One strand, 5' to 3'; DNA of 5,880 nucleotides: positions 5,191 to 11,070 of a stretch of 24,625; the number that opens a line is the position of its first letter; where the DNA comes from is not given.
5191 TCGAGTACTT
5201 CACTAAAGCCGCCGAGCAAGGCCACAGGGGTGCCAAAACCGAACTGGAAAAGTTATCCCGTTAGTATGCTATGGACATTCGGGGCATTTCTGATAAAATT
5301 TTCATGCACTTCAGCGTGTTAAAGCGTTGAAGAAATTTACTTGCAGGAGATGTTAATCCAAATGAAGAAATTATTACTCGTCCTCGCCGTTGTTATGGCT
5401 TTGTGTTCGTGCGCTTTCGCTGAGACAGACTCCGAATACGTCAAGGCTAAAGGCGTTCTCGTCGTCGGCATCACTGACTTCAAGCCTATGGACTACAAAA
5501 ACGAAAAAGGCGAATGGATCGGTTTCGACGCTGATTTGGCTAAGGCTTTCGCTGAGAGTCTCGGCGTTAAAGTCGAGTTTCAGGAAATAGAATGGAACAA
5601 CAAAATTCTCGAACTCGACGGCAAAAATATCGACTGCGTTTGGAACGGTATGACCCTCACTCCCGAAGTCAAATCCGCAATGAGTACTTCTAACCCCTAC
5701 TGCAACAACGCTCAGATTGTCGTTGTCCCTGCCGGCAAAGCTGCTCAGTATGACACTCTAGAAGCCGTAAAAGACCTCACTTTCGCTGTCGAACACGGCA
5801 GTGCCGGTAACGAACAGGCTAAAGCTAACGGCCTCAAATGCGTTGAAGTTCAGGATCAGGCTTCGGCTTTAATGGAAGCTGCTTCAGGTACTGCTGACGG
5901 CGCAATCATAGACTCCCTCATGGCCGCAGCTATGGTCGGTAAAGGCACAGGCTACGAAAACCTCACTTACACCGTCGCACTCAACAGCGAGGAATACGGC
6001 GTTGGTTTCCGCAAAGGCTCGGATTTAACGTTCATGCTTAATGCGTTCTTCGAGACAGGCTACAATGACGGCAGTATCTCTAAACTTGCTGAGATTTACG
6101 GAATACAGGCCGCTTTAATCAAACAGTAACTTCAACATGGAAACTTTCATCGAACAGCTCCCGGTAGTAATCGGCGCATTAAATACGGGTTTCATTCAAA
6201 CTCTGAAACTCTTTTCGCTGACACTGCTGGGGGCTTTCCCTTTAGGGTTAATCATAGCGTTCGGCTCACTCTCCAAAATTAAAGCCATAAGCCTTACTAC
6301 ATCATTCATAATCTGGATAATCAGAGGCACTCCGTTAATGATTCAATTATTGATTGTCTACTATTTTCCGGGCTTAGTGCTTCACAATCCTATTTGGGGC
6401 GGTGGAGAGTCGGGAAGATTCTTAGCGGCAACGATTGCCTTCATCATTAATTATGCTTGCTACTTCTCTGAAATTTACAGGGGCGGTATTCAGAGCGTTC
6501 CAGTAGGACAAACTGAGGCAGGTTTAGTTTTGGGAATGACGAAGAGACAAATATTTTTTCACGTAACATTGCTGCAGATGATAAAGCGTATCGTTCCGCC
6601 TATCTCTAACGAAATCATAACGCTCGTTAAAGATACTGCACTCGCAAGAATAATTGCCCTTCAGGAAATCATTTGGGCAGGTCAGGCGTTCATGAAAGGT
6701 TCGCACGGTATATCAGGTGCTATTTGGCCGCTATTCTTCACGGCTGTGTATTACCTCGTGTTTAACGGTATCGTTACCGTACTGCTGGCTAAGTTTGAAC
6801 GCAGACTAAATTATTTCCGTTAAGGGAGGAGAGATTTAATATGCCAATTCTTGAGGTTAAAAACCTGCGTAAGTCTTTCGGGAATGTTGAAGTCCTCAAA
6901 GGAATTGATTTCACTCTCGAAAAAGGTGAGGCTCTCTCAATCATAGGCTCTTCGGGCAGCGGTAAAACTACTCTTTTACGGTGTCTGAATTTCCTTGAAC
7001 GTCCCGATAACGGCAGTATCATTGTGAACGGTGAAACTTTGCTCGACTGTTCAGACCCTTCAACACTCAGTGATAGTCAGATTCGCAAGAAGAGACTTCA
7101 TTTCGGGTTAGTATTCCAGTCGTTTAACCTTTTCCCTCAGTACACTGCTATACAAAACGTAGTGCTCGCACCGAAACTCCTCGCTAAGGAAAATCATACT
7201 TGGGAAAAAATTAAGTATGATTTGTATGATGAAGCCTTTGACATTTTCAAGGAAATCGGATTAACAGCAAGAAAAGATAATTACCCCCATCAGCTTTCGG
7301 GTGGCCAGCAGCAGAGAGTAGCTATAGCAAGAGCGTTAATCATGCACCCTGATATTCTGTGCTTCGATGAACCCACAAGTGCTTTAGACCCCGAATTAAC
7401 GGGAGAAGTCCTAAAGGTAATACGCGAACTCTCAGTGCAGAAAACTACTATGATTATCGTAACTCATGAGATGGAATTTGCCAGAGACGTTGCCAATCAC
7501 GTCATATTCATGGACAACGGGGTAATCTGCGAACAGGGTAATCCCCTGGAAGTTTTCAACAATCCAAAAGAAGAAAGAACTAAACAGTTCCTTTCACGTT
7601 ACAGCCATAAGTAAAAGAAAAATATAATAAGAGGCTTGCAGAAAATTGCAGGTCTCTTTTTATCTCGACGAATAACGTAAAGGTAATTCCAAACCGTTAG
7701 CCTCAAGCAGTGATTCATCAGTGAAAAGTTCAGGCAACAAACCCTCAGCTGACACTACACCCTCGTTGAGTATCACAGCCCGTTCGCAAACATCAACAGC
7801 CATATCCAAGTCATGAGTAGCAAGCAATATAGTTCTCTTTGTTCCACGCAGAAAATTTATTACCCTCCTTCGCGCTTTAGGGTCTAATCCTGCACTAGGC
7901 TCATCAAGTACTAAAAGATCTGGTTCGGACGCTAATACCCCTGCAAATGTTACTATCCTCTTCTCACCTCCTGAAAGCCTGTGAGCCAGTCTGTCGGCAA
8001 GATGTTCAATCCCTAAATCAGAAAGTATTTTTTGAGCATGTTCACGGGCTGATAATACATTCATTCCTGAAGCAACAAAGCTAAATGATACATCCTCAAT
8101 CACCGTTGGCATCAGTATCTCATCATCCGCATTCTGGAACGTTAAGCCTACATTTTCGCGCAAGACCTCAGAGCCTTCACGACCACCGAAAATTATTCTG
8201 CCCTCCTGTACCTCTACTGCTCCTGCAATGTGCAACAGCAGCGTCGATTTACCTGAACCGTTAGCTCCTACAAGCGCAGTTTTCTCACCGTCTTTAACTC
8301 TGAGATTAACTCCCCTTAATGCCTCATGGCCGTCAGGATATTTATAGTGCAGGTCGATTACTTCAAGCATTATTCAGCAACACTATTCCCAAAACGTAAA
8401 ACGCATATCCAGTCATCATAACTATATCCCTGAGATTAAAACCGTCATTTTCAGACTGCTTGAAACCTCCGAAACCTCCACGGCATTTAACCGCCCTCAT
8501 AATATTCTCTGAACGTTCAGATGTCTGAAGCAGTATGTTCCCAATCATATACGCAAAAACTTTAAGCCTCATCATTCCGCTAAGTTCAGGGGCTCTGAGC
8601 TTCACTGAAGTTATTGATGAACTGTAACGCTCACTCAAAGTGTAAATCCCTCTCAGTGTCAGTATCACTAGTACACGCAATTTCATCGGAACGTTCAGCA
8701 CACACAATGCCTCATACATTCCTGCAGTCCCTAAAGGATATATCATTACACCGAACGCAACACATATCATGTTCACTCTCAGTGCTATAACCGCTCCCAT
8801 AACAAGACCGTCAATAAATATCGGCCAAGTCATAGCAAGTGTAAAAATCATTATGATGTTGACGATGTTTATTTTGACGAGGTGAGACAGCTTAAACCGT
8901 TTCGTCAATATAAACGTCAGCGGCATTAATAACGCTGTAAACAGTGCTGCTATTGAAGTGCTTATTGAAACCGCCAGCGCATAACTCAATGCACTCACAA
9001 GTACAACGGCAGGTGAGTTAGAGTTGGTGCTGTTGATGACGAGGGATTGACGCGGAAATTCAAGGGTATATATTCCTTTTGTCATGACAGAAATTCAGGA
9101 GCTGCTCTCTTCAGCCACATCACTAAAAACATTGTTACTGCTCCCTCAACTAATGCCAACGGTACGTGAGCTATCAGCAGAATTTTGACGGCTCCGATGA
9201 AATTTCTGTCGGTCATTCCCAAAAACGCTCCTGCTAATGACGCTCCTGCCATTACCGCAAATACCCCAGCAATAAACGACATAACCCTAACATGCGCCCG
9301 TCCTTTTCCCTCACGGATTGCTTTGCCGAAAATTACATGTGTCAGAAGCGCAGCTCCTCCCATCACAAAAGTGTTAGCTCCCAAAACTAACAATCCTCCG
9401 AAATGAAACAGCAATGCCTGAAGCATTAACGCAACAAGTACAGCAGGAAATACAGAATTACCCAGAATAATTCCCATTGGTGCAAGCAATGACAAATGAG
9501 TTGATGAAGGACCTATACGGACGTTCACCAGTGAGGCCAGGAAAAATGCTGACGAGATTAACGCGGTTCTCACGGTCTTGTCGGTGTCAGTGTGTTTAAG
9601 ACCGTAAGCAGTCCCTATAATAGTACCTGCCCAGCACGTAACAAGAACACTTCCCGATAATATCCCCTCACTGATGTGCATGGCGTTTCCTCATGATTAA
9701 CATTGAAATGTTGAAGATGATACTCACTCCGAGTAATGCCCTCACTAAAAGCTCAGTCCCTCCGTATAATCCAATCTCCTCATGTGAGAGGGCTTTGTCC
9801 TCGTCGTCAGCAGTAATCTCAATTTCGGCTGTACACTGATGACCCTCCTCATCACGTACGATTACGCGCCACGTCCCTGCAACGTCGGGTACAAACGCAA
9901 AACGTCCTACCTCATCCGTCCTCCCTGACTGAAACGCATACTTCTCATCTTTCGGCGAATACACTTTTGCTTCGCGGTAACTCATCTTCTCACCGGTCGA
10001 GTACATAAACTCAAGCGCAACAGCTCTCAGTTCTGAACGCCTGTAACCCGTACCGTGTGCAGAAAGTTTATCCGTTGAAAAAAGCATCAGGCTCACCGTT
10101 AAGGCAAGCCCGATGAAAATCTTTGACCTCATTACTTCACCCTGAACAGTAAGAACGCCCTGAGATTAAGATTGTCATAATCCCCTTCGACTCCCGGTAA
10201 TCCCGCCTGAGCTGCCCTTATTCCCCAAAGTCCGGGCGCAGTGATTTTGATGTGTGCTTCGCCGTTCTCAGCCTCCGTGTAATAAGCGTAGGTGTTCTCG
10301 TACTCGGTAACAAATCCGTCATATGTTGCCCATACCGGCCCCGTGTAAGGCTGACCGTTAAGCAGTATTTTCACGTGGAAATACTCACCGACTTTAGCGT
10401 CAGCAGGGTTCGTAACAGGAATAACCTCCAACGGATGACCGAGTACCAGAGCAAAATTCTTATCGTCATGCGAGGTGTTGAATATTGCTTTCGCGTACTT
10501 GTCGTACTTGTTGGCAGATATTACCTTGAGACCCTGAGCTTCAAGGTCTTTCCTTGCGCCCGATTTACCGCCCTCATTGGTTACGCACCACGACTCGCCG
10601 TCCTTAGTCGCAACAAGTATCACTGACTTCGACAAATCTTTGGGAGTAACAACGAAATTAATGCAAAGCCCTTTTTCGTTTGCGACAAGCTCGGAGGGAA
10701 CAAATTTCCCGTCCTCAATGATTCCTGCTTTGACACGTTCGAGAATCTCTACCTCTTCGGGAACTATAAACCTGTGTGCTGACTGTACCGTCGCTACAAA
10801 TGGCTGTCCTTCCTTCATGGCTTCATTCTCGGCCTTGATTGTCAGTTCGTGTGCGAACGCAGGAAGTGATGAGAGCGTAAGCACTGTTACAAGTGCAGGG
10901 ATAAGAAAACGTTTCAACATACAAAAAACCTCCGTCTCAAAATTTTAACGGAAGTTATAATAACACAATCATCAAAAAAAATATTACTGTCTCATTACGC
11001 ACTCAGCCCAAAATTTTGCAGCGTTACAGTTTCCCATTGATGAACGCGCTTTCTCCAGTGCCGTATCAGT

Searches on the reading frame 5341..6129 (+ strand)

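Call 15: search_protein_families(library=pfam, proteins=[window:5341-6129:+], max_evalue=0.001)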
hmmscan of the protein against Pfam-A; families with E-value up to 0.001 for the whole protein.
window:5341-6129:+ (262 aa): 1 family
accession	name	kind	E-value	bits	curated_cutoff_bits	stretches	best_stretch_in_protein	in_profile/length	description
PF00497.25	SBP_bac_3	-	2.1e-28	99.1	26.4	1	41-253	2-129/132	Bacterial extracellular solute-binding proteins, family 3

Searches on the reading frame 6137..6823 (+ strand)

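Call 15: search_protein_families(library=pfam, proteins=[window:6137-6823:+], max_evalue=0.001)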
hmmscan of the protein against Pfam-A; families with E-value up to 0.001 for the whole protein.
window:6137-6823:+ (228 aa): 1 family
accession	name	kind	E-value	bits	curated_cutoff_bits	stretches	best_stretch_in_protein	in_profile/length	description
PF00528.27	BPD_transp_1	-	8.3e-18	65.2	26.4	1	34-225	2-183/184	Binding-protein-dependent transport system inner membrane component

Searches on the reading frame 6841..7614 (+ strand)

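Call 15: search_protein_families(library=pfam, proteins=[window:6841-7614:+], max_evalue=0.001)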
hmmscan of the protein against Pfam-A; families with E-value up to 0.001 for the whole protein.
window:6841-7614:+ (257 aa): 4 families
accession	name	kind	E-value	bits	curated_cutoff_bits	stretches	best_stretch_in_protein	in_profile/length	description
PF00005.33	ABC_tran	-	1.8e-34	119.7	25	1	19-180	1-137/137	ABC transporter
PF13304.12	AAA_21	-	4.8e-12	47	27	2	149-212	235-301/304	AAA domain, putative AbiEii toxin, Type IV TA system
PF02463.25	SMC_N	-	9.6e-08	32.2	40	1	100-219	135-207/220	RecF/RecN/SMC N terminal domain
PF13166.12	AAA_13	-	0.00045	19.5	36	0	169-221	526-581/713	AAA domain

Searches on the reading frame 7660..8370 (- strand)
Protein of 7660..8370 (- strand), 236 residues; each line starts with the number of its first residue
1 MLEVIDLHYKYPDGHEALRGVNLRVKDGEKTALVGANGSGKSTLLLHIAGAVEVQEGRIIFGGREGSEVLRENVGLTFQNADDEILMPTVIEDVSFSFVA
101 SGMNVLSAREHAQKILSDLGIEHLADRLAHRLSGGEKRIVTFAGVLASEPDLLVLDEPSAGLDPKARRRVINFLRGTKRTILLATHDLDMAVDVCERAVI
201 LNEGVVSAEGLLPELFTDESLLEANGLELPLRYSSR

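Call 15: search_protein_families(library=pfam, proteins=[window:7660-8370:-], max_evalue=0.001)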
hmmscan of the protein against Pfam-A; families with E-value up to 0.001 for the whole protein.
window:7660-8370:- (236 aa): 5 families
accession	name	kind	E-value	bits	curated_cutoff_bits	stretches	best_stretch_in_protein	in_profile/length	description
PF00005.33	ABC_tran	-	1e-28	101.1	25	1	18-159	1-136/137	ABC transporter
PF13304.12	AAA_21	-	1.9e-16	61.5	27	1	101-188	220-300/304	AAA domain, putative AbiEii toxin, Type IV TA system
PF02463.25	SMC_N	-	2.2e-09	37.5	40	1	30-189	26-200/220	RecF/RecN/SMC N terminal domain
PF13555.12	AAA_29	-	0.00013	22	27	1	22-45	16-39/61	P-loop containing region of AAA domain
PF13558.12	SbcC_Walker_B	-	0.00097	19.8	27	0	148-175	62-89/90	SbcC/RAD50-like, Walker B motif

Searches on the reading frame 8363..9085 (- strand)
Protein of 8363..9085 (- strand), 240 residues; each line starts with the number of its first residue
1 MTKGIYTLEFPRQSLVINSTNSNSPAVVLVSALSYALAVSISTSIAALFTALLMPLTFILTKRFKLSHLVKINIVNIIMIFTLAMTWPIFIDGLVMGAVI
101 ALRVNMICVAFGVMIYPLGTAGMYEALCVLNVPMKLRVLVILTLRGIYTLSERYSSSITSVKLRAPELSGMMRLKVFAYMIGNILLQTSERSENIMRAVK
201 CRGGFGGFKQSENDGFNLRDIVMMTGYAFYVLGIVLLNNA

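Call 15: search_protein_families(library=pfam, proteins=[window:8363-9085:-], max_evalue=0.001)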
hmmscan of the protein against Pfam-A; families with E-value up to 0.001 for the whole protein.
window:8363-9085:- (240 aa): 1 family
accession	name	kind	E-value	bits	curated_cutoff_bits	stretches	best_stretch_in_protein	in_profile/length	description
PF02361.21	CbiQ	-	6.6e-10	39.4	25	1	27-206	34-210/216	Cobalt transport protein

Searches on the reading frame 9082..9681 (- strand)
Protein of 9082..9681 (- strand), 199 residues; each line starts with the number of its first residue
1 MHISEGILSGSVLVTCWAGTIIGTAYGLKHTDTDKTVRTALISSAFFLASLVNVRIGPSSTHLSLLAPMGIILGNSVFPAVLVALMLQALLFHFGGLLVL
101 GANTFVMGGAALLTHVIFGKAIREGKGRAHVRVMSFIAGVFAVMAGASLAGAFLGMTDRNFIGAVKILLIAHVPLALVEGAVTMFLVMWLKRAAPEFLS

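Call 16: search_protein_families(library=pfam, proteins=[window:9082-9681:-], max_evalue=0.001)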
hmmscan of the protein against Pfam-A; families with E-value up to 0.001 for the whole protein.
window:9082-9681:- (199 aa): 1 family
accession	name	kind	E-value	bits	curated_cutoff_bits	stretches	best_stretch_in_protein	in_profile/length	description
PF01891.21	CbiM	-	1.3e-45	156.2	23.1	1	2-196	1-204/205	Cobalt uptake substrate-specific transmembrane region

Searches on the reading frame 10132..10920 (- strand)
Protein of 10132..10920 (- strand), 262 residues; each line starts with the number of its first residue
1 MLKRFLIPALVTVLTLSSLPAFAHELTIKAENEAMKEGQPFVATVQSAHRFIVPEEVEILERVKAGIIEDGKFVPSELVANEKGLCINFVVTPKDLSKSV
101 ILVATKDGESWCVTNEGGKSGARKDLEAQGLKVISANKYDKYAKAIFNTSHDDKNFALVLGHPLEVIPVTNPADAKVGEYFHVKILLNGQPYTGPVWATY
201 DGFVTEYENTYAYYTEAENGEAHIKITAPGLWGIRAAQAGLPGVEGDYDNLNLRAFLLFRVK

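Call 3: search_protein_families(library=pfam, proteins=[window:10132-10920:-], max_evalue=0.1)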
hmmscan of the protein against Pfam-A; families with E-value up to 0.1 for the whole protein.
window:10132-10920:- (262 aa): 1 family
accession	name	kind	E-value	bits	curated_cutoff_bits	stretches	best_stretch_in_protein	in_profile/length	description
PF10670.15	DUF4198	-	1.1e-27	98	34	1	21-237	1-206/209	Domain of unknown function (DUF4198)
